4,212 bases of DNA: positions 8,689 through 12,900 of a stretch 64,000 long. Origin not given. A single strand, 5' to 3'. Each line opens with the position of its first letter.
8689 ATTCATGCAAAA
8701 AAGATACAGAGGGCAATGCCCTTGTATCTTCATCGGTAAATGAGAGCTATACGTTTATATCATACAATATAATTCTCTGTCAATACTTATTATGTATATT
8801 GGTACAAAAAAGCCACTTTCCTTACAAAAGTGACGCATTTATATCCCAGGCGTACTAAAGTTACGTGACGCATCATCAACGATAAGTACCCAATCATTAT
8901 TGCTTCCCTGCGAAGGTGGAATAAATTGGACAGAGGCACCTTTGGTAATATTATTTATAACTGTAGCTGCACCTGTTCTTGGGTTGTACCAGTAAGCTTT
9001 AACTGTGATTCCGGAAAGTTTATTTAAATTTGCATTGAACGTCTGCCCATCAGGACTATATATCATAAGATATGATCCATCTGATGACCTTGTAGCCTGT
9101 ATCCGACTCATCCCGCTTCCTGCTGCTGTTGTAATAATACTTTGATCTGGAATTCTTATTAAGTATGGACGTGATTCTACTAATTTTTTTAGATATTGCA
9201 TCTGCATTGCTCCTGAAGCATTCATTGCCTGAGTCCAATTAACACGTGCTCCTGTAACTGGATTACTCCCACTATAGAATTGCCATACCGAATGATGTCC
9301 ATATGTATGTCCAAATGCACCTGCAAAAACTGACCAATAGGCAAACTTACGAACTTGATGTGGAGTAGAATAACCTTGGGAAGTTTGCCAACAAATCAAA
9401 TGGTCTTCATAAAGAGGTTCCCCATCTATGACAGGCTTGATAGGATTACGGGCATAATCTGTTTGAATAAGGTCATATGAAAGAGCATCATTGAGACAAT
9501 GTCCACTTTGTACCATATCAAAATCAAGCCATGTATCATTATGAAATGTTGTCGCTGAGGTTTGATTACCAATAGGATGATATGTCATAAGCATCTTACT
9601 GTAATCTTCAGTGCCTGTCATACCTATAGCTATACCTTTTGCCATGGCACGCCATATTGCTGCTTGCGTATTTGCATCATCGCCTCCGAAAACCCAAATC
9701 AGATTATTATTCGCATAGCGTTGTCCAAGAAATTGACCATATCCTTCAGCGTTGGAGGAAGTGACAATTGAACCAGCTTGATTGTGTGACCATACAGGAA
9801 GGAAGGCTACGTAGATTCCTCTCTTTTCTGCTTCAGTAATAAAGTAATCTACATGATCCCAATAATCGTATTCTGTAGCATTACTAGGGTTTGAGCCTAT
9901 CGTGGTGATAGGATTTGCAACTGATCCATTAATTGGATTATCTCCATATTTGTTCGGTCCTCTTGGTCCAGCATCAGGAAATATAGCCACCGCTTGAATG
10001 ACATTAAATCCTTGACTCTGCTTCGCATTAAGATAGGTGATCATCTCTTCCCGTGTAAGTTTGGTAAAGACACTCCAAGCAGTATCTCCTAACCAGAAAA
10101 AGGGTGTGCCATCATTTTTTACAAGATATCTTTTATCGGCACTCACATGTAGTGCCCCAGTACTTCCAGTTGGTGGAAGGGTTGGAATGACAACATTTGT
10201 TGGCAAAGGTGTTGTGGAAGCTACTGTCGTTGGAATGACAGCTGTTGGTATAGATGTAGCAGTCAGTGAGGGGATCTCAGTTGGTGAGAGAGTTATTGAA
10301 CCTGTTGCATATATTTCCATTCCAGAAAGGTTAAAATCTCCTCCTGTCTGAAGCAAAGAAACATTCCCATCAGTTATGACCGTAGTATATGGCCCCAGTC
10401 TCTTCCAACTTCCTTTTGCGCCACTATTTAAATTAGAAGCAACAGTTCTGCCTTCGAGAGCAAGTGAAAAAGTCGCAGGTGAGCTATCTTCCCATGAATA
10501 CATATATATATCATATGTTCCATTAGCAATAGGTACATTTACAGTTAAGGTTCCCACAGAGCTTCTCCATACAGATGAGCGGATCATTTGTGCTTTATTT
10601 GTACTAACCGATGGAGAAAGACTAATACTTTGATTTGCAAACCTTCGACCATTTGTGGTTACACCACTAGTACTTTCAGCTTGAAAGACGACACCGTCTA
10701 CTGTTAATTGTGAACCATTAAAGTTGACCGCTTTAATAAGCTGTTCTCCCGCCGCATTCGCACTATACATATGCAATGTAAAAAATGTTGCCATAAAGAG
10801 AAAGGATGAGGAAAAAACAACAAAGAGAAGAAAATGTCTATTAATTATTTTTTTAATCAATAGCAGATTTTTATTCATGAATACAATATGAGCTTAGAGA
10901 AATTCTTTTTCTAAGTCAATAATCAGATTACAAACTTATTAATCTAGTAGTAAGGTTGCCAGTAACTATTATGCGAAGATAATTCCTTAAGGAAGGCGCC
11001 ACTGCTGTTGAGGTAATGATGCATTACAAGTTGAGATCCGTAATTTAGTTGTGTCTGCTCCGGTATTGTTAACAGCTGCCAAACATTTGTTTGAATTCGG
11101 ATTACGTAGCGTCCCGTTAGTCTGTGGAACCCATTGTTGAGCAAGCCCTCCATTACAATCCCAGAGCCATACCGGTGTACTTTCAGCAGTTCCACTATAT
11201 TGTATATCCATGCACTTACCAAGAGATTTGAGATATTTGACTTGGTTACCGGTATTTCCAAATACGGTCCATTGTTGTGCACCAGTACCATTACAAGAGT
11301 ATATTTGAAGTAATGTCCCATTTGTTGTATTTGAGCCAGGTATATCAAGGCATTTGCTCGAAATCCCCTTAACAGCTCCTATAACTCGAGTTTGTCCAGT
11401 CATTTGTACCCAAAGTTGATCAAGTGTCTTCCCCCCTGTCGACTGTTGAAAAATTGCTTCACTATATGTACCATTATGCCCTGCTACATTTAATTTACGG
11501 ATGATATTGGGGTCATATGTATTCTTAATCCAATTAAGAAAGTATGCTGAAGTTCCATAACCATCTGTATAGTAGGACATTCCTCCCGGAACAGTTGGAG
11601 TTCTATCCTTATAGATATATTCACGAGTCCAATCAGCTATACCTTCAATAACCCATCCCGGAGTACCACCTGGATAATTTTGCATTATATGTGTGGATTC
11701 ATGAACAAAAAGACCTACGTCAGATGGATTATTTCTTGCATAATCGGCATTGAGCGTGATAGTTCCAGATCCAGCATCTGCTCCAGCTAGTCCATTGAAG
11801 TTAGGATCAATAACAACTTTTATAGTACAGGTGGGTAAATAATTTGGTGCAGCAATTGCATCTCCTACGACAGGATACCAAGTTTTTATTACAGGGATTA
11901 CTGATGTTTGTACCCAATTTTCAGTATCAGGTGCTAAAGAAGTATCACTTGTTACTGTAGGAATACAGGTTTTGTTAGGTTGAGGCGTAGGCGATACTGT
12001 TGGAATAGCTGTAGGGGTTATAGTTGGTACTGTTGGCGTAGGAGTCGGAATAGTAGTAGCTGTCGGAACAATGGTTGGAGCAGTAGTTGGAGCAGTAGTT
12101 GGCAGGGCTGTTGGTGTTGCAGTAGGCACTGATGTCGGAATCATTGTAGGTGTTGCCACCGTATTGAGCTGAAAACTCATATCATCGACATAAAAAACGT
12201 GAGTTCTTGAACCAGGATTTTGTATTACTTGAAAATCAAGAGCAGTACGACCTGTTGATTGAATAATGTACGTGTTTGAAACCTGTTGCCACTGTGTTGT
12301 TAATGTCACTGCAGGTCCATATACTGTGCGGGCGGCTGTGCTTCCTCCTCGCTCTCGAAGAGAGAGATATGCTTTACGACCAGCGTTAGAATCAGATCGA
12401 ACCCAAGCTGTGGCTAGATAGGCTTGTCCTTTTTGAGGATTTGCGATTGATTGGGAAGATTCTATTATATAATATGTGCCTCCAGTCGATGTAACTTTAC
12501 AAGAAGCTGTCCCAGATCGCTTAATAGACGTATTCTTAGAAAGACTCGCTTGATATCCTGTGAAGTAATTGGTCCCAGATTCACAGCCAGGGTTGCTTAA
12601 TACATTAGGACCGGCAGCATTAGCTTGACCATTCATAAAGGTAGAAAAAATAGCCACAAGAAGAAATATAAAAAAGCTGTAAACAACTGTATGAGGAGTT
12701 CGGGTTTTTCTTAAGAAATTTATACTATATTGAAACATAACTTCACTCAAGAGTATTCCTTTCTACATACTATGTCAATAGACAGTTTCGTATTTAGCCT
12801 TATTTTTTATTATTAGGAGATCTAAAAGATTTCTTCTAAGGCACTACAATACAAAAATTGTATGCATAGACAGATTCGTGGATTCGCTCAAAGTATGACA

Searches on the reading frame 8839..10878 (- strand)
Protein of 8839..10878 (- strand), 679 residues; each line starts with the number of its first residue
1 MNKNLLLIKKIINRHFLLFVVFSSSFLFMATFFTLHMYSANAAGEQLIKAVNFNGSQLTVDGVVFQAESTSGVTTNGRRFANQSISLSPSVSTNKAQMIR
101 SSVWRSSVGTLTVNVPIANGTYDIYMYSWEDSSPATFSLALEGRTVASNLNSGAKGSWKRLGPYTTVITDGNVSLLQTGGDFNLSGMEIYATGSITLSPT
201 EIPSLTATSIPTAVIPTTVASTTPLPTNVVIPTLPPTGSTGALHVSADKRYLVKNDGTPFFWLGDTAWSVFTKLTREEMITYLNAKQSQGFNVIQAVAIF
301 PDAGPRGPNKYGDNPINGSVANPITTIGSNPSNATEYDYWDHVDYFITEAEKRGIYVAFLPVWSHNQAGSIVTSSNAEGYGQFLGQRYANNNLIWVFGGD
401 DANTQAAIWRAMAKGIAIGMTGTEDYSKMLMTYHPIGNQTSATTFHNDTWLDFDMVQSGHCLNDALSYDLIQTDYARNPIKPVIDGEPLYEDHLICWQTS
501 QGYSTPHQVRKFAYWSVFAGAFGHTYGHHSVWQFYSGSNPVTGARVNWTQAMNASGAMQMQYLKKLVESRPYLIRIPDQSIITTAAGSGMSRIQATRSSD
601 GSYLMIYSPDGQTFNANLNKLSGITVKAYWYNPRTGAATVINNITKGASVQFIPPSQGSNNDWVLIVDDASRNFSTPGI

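Call 3: search_protein_families(library=pfam, proteins=[window:8839-10878:-], max_evalue=0.01)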
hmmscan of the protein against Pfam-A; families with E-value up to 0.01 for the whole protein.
window:8839-10878:- (679 aa): 2 families
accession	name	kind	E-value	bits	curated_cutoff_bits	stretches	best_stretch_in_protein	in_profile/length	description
PF13204.13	Apiosidase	-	1.2e-102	344.2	26.5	1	247-572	2-318/320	Apiosidase-like, catalytic domain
PF12904.13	Collagen_bind_2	-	3e-28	98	22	1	576-668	1-92/92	Putative collagen-binding domain of a collagenase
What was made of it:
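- Checked: The enzymes (call 3): 8839..10878 is Apiosidase/GH140 (E 1e-102) plus Collagen_bind_2.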

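Call 4: search_protein_families(library=ncbifam, proteins=[window:8839-10878:-], max_evalue=0.01)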
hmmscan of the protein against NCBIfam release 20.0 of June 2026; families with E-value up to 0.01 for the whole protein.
window:8839-10878:- (679 aa): 0 families

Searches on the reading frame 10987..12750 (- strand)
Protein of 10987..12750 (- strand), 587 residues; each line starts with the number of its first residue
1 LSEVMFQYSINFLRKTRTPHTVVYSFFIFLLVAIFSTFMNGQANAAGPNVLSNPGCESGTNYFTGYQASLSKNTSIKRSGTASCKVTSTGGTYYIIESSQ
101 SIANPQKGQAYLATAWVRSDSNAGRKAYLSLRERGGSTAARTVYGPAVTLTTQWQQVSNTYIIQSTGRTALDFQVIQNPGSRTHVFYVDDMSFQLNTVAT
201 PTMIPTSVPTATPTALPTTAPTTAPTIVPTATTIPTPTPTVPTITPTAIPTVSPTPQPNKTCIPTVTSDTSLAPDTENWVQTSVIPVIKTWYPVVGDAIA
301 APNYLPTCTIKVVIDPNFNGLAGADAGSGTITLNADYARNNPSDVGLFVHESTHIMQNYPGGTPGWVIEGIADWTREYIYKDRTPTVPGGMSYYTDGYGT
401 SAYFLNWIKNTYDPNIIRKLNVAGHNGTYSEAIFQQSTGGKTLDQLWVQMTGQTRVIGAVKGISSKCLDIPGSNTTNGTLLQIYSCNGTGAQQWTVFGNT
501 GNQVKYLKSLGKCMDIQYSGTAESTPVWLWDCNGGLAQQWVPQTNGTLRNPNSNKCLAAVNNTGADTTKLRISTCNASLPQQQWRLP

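Call 3: search_protein_families(library=pfam, proteins=[window:10987-12750:-], max_evalue=0.01)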
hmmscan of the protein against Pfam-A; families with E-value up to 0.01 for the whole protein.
window:10987-12750:- (587 aa): 4 families
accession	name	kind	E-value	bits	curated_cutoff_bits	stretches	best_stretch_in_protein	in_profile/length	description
PF00652.28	Ricin_B_lectin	-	9.8e-24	84.4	29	1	458-584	3-126/126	Ricin-type beta-trefoil lectin domain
PF04450.18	BSP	-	1.4e-15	58.1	23.8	1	318-447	66-204/207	Peptidase of plants and bacteria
PF14200.12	RicinB_lectin_2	-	5.5e-15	56.3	25.6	4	460-502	18-60/89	Ricin-type beta-trefoil lectin domain-like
PF02018.23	CBM_4_9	-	2.9e-10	41.1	25.9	1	49-175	2-129/136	Carbohydrate binding domain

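Call 4: search_protein_families(library=ncbifam, proteins=[window:10987-12750:-], max_evalue=0.01)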
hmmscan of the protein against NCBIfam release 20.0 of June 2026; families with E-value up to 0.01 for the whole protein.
window:10987-12750:- (587 aa): 3 families
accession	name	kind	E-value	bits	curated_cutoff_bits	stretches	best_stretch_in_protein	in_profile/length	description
NF035929.1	lectin_1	subfamily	2e-36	125.6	800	2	457-587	760-886/886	lectin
NF035930.1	lectin_2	subfamily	2e-13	50.6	100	1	456-584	118-238/238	lectin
NF052302.1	Rv1419_fam_lectin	exception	1.9e-12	47.1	200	1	465-584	41-150/153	Rv1419 family lectin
